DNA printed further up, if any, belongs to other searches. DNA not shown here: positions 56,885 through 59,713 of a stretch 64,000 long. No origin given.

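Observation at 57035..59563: HdrA-MvhD fusion carries an N-terminal winged-helix DNA-binding-like domain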

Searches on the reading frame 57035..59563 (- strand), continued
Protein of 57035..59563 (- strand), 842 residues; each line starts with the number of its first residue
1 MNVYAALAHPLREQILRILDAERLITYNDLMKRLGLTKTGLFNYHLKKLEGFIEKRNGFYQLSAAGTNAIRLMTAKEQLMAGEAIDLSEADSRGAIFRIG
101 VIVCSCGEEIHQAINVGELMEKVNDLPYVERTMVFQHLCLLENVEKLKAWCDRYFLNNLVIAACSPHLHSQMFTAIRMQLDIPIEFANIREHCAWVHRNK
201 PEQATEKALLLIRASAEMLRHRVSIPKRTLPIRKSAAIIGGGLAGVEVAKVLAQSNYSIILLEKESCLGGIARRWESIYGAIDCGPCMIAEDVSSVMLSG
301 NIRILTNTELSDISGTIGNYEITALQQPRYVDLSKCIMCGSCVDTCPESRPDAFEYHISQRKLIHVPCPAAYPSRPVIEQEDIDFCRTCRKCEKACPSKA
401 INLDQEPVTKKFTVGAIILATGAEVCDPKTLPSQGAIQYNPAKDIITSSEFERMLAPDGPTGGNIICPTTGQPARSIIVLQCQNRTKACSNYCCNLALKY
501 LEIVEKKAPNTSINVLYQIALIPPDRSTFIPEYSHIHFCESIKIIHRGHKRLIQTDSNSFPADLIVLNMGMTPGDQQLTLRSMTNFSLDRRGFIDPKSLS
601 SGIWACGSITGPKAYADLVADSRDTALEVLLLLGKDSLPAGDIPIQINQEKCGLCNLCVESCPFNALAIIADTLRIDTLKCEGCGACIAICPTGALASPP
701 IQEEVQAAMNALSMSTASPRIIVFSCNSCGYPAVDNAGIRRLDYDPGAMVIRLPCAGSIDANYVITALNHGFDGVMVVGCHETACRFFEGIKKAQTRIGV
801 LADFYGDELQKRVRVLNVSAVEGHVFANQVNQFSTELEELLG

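Call 19: find_encoding_contigs(protein=P0014, flank=6000, max_places=1)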
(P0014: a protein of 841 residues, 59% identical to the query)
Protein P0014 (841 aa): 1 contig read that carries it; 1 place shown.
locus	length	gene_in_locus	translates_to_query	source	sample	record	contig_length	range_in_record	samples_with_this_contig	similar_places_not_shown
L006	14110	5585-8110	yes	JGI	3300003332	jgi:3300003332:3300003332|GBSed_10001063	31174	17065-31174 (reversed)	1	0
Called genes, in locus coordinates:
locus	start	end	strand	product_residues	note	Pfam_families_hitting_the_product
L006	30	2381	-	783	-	PF17957:Big_7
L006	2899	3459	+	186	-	PF04191:PEMT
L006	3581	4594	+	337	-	PF00892:EamA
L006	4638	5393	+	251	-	PF13489:Methyltransf_23, PF05175:MTS (weak), PF03848:TehB (weak), PF05401:NodS (weak), PF13847:Methyltransf_31, PF08241:Methyltransf_11, PF08242:Methyltransf_12, PF13649:Methyltransf_25, +1 more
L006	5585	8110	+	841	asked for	PF24038:DUF7347, PF13450:NAD_binding_8, PF13183:Fer4_8 (weak), PF13187:Fer4_9 (weak), PF00037:Fer4 (weak), PF12837:Fer4_6 (weak), PF12838:Fer4_7, PF02662:FlpD, +14 more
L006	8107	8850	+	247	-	PF01058:Oxidored_q6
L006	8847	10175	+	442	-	PF00374:NiFeSe_Hases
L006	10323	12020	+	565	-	PF09176:Mpt_N, PF03807:F420_oxidored (faint), PF01488:Shikimate_DH (weak), PF05368:NmrA (weak)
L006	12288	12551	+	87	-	PF12675:DUF3795 (faint)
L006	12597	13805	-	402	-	PF13489:Methyltransf_23, PF13847:Methyltransf_31, PF08241:Methyltransf_11, PF08242:Methyltransf_12, PF13649:Methyltransf_25, PF00037:Fer4, PF12838:Fer4_7, PF13187:Fer4_9, +10 more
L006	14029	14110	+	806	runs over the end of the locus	PF08450:SGL (faint), PF24684:Vgb_lyase, PF10633:NPCBM_assoc (faint), PF24684:Vgb_lyase, PF16640:Big_3_5 (faint)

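Call 28: predict_structure(alignment_id=A1)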
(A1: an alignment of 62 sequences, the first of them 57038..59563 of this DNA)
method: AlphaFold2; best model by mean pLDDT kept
length: 842 residues; sequences in the alignment: 62
mean_pLDDT: 87.1   pTM: 0.74
mean pLDDT of the five models: 87.1, 85.9, 84.0, 82.9, 81.1
residues with pLDDT >= 90: 384; 70-90: 416; 50-70: 34; < 50: 8
segments of 3 or more residues with pLDDT < 50: 87-94
pLDDT, mean of each block of 10 residues (from residue 1): 78 89 81 84 88 85 85 78 55 64 88 92 92 89 86 88 86 81 89 91 95 93 71 95 95 94 93 85 81 88 94 89 95 93 94 82 88 91 94 95 96 96 86 75 92 89 90 94 83 89 91 92 77 84 86 90 93 84 78 82 91 88 96 86 78 89 83 83 83 82 89 93 90 91 93 87 91 92 64 87 87 89 92 94 76
secondary structure, 60 per line:
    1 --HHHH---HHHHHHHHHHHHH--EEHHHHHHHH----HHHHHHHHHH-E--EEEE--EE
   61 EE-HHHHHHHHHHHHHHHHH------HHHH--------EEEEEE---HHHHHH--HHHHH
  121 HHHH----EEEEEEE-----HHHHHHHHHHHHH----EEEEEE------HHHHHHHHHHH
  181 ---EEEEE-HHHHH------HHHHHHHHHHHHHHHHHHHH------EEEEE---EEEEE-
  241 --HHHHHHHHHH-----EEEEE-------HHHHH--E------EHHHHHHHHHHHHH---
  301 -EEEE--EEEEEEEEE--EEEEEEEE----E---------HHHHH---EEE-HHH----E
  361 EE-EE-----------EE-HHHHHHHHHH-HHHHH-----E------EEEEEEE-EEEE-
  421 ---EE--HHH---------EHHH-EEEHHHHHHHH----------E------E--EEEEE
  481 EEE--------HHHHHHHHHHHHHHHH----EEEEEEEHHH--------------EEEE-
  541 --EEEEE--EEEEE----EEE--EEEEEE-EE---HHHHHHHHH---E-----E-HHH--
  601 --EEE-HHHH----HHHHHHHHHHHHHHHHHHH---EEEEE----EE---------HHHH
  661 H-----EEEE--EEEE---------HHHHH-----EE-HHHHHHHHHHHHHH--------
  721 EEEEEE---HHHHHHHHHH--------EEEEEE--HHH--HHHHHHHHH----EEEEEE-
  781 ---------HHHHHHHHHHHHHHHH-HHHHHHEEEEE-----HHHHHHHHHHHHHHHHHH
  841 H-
elements in order (helices of 4 or more, strands of 3 or more residues): H3-6 H10-22 H27-34 H39-48 E53-56 E59-62 H64-80 H87-90 E99-104 H108-113 H116-124 E129-135 H141-153 E158-163 H170-180 E184-188 H190-194 H201-220 E227-231 E235-239 H243-252 E258-262 H270-274 H285-297 E302-305 E308-316 E319-326 H341-345 E349-351 E360-362 H380-389 H391-395 E408-414 E416-419 E445-447 H448-455 E476-483 H492-507 E512-518 E536-539 E543-547 E550-554 E559-561 E564-569 H576-584 E603-605 H607-610 H615-633 E637-641 H657-661 E667-670 E673-676 H686-690 H699-712 E721-726 H730-739 E748-753 H761-769 E774-779 H790-805 H807-812 E813-817 H823-841

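Call 29: find_related_loci(query=A1, collection=genome_contigs, flank=4000)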
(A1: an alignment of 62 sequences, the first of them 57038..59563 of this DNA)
Query A1 (842 aa) in genome_contigs; peptide patterns used: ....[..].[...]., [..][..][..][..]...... (x = any residue, [..] = any of these).
600 stretches matched a pattern (row limit reached: there are more); 599 encode a relative of the query (tblastn E <= 1e-3); the best 80 are kept; 79 distinct loci.
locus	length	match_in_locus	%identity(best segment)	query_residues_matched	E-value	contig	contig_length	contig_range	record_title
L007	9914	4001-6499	38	1-837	0e+0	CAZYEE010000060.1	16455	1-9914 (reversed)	MAG TPA_asm: uncultured archaeon isolate binchicken_co19_528 genome assembly, contig: NODE_5701_length_16455_cov_4.77591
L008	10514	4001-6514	40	1-841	0e+0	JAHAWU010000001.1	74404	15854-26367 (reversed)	MAG: Candidatus Jordarchaeia archaeon isolate QZM_A3 QZM_A3_scaffold_84_curated, whole genome shotgun sequence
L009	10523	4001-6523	37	3-840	0e+0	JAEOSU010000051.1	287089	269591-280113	MAG: Promethearchaeota archaeon isolate YT_039 k127_22540386, whole genome shotgun sequence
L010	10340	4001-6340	31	98-840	2e-121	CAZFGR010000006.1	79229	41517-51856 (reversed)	MAG TPA_asm: uncultured Nitrososphaerota archaeon isolate binchicken_co184_323 genome assembly, contig: NODE_279_length_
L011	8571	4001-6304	31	92-837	8e-120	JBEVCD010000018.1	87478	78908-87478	MAG: Archaeoglobaceae archaeon isolate 2_1_SS_W3_F1_Bin027_Water NODE_32_length_87478_cov_15.625213, whole genome shotgu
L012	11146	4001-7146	32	94-840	3e-118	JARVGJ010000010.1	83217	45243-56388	MAG: Methanolobus sp. isolate M17C-73-03 NODE_10_length_83217_cov_6.960272, whole genome shotgun sequence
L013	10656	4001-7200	30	97-840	3e-118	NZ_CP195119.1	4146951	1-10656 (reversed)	Methanosarcina sp. Mfa9 chromosome, complete genome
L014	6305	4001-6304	31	98-830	9e-115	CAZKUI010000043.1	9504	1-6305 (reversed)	MAG TPA_asm: uncultured Candidatus Bathyarchaeia archaeon isolate SRP141552_co1_141 genome assembly, contig: NODE_3563_l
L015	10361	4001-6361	30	89-840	5e-114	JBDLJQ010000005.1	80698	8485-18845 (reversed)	MAG: Acidobacteriota bacterium isolate MAG103 MAG103_5, whole genome shotgun sequence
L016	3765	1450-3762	30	95-838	2e-114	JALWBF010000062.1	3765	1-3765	MAG: Archaeoglobaceae archaeon isolate T10_metabat2_scaf2bin.120 T10_NODE_20536_length_3765_cov_5.615448, whole genome s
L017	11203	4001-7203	31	97-840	4e-112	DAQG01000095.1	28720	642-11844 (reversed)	MAG TPA_asm: Methanothrix harundinacea isolate UBA1 UBA1_contig_823, whole genome shotgun sequence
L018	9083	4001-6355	30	98-840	5e-112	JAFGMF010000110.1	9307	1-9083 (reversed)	MAG: Candidatus Cloacimonadota bacterium isolate Zod_Metabat.458 k87_2281120, whole genome shotgun sequence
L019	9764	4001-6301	31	98-840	5e-110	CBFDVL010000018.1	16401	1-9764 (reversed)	MAG TPA_asm: uncultured archaeon isolate SRR6823440_concoct_69 genome assembly, contig: ERZ650341.1949, whole genome sho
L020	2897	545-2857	30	97-840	5e-113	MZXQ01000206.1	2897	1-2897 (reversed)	MAG: ANME-2 cluster archaeon HR1 5133_contig_4322, whole genome shotgun sequence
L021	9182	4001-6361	30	68-840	8e-108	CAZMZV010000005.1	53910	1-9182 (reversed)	MAG TPA_asm: uncultured Methanotrichaceae archaeon isolate binchicken_co193_82 genome assembly, contig: NODE_239_length_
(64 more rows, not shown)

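Call 53: fold_search(model_id=the predicted structure, library=pdb)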
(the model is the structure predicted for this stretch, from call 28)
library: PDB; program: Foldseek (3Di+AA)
matches with E <= 10: 1677; with E <= 0.001: 383
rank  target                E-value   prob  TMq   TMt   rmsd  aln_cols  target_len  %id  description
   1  5odc_A                3.5e-55  1.00  0.63  0.79   4.9       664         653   30  Heterodisulfide reductase / [NiFe]-hydrogenase complex from Methanothermococcus thermolithotrophicus at 2.3 A resoluti (released 2017-08-30)
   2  8rvy_A                4.4e-55  1.00  0.50  0.63   8.3       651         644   29  CryoEM structure of the Elp-Hdr complex of Methanothermobacter marburgensis state 1 (composite structure) (released 2025-05-14)
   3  5odh_A                1.4e-54  1.00  0.62  0.78   4.9       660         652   29  Heterodisulfide reductase / [NiFe]-hydrogenase complex from Methanothermococcus thermolithotrophicus soaked with heter (released 2017-08-30)
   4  8rvu_A                2.0e-54  1.00  0.62  0.79   5.1       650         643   29  CryoEM structure of the Elp-Hdr complex of Methanothermobacter marburgensis state 2 (composite structure) (released 2025-05-14)
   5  5odi_A                2.8e-53  1.00  0.62  0.78   5.0       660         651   29  Heterodisulfide reductase / [NiFe]-hydrogenase complex from Methanothermococcus thermolithotrophicus cocrystallized wi (released 2017-08-30)
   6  7bkb_A                5.4e-51  1.00  0.64  0.80   4.2       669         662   26  Formate dehydrogenase - heterodisulfide reductase - formylmethanofuran dehydrogenase complex from Methanospirillum hun (released 2021-09-29)
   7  7bkd_A                5.4e-50  1.00  0.51  0.62   7.3       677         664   26  Formate dehydrogenase - heterodisulfide reductase - formylmethanofuran dehydrogenase complex from Methanospirillum hun (released 2021-09-29)
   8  8rwn_A                1.3e-35  1.00  0.44  0.83   3.6       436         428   27  CryoEM structure of the Hdr(ABC)2 subunits of the Elp-Hdr complex of Methanothermobacter marburgensis (released 2025-05-14)
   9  8rvu_a                9.8e-35  1.00  0.44  0.83   3.5       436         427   27  CryoEM structure of the Elp-Hdr complex of Methanothermobacter marburgensis state 2 (composite structure) (released 2025-05-14)
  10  7bke_A                4.5e-33  1.00  0.44  0.81   3.2       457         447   25  Formate dehydrogenase - heterodisulfide reductase - formylmethanofuran dehydrogenase complex from Methanospirillum hun (released 2021-09-29)
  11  7bkd_a                4.8e-31  1.00  0.44  0.80   3.5       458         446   25  Formate dehydrogenase - heterodisulfide reductase - formylmethanofuran dehydrogenase complex from Methanospirillum hun (released 2021-09-29)
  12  6tjr_A                6.8e-18  1.00  0.34  0.80   3.6       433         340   17  Structure of HdrA-like subunit from Hyphomicrobium denitrificans (released 2020-08-19)
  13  7aaw_B                1.3e-11  1.00  0.24  0.56   7.9       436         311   11  Thioredoxin Reductase from Bacillus cereus (released 2021-09-15)
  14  1y56_A                2.1e-11  1.00  0.24  0.39   7.3       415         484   12  Crystal structure of L-proline dehydrogenase from P.horikoshii (released 2005-07-26)
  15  9bov_A                2.9e-11  1.00  0.25  0.18  19.8       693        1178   16  Structure of electron bifurcating Nfn-ABC complexed with NAD from Caldicellulosiruptor saccharolyticus (released 2025-03-05)
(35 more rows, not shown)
